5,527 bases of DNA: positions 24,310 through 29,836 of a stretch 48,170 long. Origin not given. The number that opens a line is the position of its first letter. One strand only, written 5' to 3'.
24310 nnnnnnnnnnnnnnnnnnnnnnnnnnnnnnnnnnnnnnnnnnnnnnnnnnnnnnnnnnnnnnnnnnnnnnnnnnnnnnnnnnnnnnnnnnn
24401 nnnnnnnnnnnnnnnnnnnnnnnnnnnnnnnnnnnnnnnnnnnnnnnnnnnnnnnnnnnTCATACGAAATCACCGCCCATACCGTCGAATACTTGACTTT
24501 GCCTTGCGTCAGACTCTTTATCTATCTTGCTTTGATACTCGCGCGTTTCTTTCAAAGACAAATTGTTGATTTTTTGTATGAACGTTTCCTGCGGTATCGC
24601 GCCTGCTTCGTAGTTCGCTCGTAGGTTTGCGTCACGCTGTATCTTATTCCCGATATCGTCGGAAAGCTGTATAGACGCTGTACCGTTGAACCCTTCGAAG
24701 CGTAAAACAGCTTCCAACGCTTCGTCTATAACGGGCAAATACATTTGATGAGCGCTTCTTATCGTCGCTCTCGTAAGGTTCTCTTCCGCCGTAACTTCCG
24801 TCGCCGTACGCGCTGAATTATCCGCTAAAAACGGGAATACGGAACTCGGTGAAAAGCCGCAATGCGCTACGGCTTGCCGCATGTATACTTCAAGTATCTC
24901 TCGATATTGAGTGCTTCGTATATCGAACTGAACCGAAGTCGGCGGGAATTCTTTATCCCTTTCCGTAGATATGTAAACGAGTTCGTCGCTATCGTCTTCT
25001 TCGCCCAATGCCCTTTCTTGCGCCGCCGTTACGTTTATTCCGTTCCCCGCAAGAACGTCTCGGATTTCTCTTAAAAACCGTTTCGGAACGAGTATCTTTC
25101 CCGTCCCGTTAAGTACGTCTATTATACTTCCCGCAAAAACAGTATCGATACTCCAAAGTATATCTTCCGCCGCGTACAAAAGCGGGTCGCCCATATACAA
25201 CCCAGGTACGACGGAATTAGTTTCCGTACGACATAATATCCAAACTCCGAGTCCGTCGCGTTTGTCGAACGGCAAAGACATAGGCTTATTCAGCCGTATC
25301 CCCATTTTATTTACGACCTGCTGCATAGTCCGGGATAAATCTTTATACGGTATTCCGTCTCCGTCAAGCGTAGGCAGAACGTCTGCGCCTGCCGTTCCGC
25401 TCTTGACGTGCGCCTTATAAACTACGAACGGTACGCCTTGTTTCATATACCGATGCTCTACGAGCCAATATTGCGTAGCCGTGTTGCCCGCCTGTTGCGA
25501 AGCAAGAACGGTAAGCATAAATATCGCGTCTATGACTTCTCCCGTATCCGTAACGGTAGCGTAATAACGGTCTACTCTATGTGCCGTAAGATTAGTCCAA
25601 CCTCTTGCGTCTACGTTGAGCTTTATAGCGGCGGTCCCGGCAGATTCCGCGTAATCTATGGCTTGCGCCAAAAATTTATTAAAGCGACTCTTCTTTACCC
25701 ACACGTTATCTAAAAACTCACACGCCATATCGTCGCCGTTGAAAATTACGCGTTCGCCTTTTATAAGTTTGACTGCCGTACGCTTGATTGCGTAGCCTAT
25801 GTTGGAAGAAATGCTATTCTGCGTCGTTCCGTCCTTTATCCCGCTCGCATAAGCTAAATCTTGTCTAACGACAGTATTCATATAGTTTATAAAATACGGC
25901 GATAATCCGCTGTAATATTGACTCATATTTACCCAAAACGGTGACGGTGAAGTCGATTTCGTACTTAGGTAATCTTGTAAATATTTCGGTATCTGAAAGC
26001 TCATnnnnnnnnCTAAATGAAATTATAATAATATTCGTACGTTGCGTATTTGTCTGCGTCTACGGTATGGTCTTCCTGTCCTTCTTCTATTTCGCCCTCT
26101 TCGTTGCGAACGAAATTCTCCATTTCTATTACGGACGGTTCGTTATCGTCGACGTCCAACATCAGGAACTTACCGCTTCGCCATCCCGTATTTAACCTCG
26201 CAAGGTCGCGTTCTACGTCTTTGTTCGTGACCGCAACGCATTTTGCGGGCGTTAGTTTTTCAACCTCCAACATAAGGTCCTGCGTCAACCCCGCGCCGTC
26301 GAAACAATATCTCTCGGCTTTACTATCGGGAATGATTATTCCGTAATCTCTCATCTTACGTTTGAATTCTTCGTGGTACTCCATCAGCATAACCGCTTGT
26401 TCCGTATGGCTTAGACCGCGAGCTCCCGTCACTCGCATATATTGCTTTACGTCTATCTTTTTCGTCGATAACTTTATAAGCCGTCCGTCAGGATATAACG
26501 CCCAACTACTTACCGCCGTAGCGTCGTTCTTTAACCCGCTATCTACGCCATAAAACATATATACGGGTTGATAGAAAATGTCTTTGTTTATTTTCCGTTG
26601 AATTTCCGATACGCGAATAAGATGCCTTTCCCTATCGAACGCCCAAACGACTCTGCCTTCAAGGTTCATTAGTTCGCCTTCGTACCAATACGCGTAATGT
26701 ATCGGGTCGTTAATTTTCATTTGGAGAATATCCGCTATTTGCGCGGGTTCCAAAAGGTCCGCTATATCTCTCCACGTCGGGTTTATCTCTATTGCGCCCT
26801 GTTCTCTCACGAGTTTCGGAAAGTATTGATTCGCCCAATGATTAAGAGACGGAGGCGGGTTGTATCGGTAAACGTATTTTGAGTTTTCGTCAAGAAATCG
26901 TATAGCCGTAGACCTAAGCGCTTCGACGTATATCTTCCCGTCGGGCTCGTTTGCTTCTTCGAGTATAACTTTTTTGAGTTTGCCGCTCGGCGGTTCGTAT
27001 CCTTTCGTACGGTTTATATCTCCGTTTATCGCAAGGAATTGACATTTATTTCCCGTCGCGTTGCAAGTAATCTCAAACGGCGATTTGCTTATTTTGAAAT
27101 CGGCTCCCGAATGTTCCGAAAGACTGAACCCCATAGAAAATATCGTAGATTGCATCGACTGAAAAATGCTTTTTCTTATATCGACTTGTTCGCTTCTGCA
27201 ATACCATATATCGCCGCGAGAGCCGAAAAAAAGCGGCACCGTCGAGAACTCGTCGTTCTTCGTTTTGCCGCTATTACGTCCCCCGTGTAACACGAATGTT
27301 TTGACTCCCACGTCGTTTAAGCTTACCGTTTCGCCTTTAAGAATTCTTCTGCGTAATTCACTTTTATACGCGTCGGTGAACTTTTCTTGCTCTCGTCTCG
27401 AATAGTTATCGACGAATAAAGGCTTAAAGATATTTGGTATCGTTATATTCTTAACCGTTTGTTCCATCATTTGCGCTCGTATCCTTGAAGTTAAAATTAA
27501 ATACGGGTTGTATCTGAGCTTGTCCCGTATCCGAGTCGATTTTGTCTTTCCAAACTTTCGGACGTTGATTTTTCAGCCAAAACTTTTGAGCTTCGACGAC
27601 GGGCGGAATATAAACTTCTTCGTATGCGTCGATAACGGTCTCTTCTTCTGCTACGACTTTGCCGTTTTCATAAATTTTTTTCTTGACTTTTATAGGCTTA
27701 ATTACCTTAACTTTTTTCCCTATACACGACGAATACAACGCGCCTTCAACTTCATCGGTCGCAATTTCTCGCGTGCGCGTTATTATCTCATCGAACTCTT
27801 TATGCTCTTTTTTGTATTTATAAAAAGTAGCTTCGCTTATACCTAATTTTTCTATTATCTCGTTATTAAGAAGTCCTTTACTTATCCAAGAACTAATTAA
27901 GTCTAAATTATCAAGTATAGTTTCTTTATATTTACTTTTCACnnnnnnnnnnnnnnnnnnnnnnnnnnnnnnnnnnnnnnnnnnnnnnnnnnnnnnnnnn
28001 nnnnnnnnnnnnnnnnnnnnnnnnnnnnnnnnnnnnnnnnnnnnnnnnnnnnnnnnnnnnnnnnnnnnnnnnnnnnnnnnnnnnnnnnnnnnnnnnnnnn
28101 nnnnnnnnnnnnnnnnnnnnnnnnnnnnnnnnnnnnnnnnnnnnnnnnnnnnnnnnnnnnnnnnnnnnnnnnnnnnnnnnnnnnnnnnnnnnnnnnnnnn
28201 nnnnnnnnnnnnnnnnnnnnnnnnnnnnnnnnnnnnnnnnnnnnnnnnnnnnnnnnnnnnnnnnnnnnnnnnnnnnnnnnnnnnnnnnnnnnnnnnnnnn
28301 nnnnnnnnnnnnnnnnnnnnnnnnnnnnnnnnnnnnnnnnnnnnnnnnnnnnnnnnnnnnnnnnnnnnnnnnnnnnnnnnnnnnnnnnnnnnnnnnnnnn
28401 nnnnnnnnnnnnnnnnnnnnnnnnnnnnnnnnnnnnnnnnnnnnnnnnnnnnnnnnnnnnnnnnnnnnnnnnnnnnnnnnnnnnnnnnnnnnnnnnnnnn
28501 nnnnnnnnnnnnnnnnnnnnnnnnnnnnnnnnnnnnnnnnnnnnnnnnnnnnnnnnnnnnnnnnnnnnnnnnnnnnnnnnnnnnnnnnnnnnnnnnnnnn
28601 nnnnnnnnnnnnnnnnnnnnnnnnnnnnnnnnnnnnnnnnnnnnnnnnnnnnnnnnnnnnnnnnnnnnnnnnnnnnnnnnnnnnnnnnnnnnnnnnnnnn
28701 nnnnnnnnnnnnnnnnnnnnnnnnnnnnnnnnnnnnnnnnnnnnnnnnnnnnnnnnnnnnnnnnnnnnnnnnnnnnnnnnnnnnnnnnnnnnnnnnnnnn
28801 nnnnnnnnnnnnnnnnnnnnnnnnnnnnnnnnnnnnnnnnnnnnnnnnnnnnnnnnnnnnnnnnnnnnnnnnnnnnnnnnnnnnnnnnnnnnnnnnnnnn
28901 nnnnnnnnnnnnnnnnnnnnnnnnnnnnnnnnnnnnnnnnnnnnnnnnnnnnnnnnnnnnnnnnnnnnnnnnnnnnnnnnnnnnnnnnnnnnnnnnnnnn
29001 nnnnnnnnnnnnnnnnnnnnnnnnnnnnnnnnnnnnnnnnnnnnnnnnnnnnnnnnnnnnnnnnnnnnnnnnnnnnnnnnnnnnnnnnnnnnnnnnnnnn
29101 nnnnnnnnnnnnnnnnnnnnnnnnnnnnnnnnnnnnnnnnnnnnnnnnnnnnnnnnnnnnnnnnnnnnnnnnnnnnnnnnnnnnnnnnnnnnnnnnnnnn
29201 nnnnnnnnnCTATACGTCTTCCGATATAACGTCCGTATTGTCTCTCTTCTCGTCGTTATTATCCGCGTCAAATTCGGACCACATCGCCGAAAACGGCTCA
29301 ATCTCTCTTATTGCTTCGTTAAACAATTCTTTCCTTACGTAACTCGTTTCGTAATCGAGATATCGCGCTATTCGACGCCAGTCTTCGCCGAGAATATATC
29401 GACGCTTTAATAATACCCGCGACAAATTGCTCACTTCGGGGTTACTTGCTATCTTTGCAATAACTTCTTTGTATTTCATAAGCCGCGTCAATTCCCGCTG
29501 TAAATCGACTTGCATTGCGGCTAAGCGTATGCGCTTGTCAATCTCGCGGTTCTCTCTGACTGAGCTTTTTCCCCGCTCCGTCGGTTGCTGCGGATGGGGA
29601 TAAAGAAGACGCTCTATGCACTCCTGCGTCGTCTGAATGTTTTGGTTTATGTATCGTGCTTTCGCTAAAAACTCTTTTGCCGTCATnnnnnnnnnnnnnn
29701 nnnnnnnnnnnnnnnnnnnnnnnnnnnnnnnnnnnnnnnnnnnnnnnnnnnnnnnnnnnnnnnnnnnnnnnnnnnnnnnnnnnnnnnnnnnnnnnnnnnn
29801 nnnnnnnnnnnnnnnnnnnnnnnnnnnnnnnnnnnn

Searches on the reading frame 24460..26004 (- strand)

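Call 8: search_protein_families(library=pfam, max_evalue=0.05, proteins=[window:24460-26004:-])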
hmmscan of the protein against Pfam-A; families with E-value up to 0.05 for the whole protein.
window:24460-26004:- (514 aa): 1 family
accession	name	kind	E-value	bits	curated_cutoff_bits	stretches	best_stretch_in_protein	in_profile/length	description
PF05133.19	SPP1_portal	-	0.029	13.8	25.5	0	362-497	273-413/416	Phage portal protein, SPP1 Gp6-like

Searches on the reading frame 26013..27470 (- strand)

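Call 8: search_protein_families(library=pfam, max_evalue=0.05, proteins=[window:26013-27470:-])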
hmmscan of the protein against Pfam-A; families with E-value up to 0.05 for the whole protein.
window:26013-27470:- (485 aa): 2 families
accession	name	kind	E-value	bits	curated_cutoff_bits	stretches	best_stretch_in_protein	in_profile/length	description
PF04466.19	Terminase_3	-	7.4e-11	42.4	23.2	1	58-266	4-201/201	Phage terminase large subunit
PF17289.8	Terminase_6C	-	0.049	14.1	22.6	0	317-476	13-151/155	Terminase RNaseH-like domain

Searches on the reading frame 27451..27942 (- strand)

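Call 8: search_protein_families(library=pfam, max_evalue=0.05, proteins=[window:27451-27942:-])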
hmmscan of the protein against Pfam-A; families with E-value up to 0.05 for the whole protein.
window:27451-27942:- (163 aa): 6 families
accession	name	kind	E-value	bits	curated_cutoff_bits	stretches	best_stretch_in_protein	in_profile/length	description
PF13022.12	HTH_Tnp_1_2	-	0.00062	20.3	27.9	1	26-77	29-79/122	Helix-turn-helix of insertion element transposase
PF16677.11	GP3_package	-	0.0012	19.4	29.4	1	32-70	42-82/105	DNA-packaging protein gp3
PF00196.25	GerE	-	0.012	15.6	23.5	1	18-44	12-38/57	Bacterial regulatory proteins, luxR family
PF20901.3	Sf6_terminase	-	0.026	15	27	0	14-63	7-57/106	Bacteriophage Sf6, terminase small subunit-like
PF24657.1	DUF7646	-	0.037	14.4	27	0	14-57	21-58/85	Domain of unknown function (DUF7646)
PF07374.17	DUF1492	-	0.04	14.5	21.5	0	25-46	73-94/100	Protein of unknown function (DUF1492)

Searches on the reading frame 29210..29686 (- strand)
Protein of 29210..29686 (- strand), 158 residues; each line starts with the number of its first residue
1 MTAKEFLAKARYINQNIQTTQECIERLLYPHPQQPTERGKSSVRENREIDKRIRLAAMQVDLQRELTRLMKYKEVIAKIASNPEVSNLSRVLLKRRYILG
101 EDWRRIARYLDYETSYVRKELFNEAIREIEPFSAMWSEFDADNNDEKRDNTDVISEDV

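Call 8: search_protein_families(library=pfam, max_evalue=0.05, proteins=[window:29210-29686:-])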
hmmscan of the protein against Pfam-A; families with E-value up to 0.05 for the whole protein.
window:29210-29686:- (158 aa): 1 family
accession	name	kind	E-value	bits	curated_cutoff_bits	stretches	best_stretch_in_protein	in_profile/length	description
PF13371.12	TPR_9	-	0.016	15.6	35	0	9-38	2-32/73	Tetratricopeptide repeat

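Call 60: search_protein_families(library=phrogs, max_evalue=0.01, proteins=[window:29210-29686:-])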
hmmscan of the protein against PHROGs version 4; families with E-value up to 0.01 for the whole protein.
window:29210-29686:- (158 aa): 2 families
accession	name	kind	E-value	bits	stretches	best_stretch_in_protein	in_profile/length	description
phrog_36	-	transcription regulation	9.8e-07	29.6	1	1-130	54-184/220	transcriptional regulator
phrog_248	-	transcription regulation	0.0089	17.1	0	4-128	26-132/161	transcriptional activator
